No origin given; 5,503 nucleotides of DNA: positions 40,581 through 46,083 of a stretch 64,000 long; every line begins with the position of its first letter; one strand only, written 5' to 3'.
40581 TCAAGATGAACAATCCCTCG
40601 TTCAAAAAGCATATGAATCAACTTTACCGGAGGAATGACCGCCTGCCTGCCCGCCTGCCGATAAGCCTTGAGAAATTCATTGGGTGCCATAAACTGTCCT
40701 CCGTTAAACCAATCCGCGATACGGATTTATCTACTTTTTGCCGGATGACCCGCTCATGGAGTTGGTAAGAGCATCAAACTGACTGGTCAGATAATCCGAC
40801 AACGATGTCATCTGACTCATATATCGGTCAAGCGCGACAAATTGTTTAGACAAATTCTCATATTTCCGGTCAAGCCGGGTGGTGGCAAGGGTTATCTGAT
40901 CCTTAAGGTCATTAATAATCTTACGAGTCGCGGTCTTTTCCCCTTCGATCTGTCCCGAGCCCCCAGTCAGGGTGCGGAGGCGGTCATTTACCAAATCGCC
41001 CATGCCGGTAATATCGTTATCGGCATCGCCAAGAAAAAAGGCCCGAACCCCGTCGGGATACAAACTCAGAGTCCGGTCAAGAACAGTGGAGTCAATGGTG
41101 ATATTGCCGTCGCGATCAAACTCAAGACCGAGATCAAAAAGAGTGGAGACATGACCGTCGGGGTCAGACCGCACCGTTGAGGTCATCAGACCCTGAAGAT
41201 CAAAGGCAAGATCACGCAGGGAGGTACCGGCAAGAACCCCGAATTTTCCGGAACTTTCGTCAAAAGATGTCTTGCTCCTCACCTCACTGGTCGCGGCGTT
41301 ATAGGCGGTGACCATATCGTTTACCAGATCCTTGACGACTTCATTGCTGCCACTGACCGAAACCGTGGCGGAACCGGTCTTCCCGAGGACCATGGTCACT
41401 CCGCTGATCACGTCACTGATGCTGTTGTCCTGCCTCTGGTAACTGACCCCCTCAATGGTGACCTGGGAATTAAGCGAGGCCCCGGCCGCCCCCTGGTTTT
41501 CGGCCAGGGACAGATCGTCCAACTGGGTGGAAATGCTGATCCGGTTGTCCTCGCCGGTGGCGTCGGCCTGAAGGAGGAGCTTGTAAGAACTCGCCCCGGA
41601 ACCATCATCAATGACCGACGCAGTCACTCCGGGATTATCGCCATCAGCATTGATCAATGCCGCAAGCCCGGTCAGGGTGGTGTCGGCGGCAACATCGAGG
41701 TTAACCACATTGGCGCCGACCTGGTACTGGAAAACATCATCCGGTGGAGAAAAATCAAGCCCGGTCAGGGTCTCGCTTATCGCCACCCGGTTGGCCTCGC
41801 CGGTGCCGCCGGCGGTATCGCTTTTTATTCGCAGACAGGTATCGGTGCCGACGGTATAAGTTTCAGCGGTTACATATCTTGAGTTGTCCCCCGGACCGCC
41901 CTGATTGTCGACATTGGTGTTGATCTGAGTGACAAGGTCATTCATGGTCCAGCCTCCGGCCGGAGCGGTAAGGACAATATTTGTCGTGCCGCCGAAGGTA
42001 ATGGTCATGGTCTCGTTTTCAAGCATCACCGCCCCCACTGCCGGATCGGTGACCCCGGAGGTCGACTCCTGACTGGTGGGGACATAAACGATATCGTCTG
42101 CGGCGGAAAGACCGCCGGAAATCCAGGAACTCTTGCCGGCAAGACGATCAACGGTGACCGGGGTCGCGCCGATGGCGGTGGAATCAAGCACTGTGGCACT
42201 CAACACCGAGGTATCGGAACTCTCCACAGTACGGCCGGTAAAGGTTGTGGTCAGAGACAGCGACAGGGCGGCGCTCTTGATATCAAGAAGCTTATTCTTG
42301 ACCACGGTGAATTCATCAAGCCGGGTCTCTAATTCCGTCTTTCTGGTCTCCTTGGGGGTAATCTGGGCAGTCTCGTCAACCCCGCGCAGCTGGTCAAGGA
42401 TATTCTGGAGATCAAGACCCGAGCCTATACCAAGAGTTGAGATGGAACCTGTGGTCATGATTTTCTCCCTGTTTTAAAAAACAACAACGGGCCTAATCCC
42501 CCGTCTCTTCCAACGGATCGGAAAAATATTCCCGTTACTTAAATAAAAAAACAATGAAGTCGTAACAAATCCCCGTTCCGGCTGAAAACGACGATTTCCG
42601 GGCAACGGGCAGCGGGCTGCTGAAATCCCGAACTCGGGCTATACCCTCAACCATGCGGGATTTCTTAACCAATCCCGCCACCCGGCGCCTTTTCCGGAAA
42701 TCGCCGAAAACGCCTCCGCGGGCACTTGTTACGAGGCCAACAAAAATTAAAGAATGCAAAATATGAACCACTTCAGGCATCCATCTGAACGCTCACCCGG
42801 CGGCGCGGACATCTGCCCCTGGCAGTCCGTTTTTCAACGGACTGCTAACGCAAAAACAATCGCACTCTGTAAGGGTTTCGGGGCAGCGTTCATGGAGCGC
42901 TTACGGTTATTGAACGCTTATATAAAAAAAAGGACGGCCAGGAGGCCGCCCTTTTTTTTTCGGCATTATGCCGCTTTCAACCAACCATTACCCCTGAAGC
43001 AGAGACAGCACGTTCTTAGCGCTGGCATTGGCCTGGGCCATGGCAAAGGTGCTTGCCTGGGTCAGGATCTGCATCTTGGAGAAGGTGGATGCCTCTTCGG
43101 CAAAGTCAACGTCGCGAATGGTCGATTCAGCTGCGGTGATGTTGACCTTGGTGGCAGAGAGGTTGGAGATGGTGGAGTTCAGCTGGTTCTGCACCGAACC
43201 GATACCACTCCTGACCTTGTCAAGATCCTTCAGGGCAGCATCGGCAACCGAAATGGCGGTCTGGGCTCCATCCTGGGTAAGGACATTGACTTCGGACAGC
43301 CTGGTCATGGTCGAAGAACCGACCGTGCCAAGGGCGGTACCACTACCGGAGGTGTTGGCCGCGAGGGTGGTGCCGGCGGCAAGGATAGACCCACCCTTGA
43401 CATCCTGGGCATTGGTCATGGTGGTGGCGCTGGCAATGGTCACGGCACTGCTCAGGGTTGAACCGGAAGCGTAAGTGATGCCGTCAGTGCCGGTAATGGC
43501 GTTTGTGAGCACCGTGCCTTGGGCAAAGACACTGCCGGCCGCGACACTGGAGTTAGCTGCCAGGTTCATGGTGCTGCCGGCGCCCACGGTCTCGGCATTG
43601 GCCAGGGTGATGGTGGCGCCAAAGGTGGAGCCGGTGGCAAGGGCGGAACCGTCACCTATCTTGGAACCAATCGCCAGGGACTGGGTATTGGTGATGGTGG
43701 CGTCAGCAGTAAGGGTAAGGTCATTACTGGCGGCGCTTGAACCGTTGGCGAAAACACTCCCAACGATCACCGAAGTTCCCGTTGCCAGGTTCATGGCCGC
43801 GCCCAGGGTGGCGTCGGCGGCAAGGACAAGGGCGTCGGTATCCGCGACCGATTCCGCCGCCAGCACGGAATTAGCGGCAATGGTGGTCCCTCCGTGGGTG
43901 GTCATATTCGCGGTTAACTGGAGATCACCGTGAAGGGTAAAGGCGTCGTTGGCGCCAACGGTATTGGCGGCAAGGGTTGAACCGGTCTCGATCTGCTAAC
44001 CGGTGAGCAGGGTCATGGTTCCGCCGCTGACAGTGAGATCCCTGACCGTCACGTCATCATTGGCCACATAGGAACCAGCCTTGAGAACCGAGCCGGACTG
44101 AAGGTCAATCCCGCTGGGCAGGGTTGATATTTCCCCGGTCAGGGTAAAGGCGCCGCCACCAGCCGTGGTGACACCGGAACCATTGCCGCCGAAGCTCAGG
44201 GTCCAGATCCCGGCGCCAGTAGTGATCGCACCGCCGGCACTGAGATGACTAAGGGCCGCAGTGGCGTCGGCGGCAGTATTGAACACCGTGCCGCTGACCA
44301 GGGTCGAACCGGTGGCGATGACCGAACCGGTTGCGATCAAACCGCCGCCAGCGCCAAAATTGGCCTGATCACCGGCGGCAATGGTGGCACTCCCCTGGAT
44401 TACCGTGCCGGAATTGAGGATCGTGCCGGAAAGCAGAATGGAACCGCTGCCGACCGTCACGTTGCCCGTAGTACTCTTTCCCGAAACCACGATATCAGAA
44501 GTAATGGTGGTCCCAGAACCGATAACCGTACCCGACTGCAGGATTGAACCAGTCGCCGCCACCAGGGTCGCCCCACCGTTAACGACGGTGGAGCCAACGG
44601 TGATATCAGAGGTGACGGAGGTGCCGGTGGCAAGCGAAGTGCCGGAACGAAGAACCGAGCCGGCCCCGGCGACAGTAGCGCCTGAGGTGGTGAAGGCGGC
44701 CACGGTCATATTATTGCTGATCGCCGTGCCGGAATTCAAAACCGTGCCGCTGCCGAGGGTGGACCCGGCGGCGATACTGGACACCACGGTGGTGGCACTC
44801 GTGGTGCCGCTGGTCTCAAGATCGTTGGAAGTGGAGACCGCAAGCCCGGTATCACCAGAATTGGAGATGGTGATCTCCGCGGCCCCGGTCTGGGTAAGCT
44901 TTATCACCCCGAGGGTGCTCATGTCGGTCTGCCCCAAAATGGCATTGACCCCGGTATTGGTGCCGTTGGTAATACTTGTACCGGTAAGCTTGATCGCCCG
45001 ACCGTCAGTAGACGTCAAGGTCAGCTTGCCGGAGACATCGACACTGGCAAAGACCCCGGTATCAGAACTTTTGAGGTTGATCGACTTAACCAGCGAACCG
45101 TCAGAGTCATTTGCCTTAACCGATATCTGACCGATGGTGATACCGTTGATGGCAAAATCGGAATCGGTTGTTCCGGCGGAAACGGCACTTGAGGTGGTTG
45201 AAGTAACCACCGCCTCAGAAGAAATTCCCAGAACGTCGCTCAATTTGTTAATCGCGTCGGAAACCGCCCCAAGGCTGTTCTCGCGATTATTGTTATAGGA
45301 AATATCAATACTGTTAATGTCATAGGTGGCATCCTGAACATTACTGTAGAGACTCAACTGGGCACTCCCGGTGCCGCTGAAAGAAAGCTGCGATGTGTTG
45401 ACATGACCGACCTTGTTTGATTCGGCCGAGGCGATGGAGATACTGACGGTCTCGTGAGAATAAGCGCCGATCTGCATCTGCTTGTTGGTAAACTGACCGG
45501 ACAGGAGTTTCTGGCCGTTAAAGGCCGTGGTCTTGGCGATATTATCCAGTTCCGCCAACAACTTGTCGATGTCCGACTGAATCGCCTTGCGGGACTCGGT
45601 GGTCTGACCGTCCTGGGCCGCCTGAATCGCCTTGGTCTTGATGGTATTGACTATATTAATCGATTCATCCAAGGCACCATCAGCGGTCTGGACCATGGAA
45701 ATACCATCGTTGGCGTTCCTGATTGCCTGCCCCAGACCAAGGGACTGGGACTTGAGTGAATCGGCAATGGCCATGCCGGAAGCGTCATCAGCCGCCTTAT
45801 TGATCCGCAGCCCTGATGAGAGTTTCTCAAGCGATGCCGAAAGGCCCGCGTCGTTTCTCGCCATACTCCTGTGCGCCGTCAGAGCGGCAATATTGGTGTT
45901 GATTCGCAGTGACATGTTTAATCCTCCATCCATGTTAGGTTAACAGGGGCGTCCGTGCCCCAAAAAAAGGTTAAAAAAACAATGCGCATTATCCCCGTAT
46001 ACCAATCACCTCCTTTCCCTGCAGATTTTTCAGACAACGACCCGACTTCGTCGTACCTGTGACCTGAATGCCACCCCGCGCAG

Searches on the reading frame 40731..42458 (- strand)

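Call 13: search_protein_families(library=pfam, proteins=[window:40731-42458:-])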
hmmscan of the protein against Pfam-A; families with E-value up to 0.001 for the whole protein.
window:40731-42458:- (575 aa): 3 families
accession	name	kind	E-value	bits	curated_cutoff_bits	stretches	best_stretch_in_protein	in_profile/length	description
PF07195.17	FliD_C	-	1.3e-36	126.6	25.4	1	330-551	3-235/236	Flagellar hook-associated protein 2 C-terminus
PF02465.23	FliD_N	-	6.1e-15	56.1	24.8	1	13-108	1-95/97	Flagellar hook-associated protein 2 N-terminus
PF07196.18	Flagellin_IN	-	6.1e-07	30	22.7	1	246-292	7-47/55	Flagellin hook IN motif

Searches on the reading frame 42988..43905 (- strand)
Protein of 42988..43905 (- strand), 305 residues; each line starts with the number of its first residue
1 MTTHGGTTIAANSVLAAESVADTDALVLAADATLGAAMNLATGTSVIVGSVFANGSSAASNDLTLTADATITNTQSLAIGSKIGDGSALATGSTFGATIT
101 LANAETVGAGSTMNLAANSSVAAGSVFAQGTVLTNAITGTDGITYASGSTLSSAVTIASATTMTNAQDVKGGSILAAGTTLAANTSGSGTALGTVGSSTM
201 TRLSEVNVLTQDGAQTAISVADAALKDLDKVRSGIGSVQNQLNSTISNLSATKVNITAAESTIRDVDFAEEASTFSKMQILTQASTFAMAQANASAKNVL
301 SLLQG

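Call 13: search_protein_families(library=pfam, proteins=[window:42988-43905:-])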
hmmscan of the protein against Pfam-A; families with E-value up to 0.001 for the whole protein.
window:42988-43905:- (305 aa): 1 family
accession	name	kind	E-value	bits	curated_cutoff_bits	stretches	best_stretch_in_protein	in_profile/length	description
PF00700.27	Flagellin_C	-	1.3e-26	93.1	23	1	219-303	2-86/86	Bacterial flagellin C-terminal helical region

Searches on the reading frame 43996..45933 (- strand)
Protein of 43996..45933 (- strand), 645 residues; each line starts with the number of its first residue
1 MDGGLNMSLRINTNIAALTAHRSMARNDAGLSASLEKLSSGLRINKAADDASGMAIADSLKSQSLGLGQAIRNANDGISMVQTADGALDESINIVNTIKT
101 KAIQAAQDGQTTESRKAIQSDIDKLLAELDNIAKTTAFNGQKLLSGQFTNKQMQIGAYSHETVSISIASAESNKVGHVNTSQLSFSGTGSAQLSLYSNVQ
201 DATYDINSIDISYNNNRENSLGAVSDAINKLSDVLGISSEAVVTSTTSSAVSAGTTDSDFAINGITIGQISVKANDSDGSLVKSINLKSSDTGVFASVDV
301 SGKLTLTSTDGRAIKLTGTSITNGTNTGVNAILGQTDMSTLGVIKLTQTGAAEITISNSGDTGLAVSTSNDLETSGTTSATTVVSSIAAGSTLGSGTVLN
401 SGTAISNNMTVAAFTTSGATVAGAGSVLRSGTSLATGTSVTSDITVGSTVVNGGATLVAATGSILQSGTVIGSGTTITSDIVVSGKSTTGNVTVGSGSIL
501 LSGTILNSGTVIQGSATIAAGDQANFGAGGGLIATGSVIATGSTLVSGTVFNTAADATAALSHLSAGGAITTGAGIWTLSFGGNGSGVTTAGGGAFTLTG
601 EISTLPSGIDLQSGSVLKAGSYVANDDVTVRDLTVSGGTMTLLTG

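Call 13: search_protein_families(library=pfam, proteins=[window:43996-45933:-])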
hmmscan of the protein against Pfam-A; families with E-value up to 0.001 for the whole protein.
window:43996-45933:- (645 aa): 2 families
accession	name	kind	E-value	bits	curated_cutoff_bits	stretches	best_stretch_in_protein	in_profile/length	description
PF00669.25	Flagellin_N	-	5.8e-48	162.9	26.6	1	11-149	1-139/139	Bacterial flagellin N-terminal helical region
PF07196.18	Flagellin_IN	-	4.9e-10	39.9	22.7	1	259-310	1-55/55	Flagellin hook IN motif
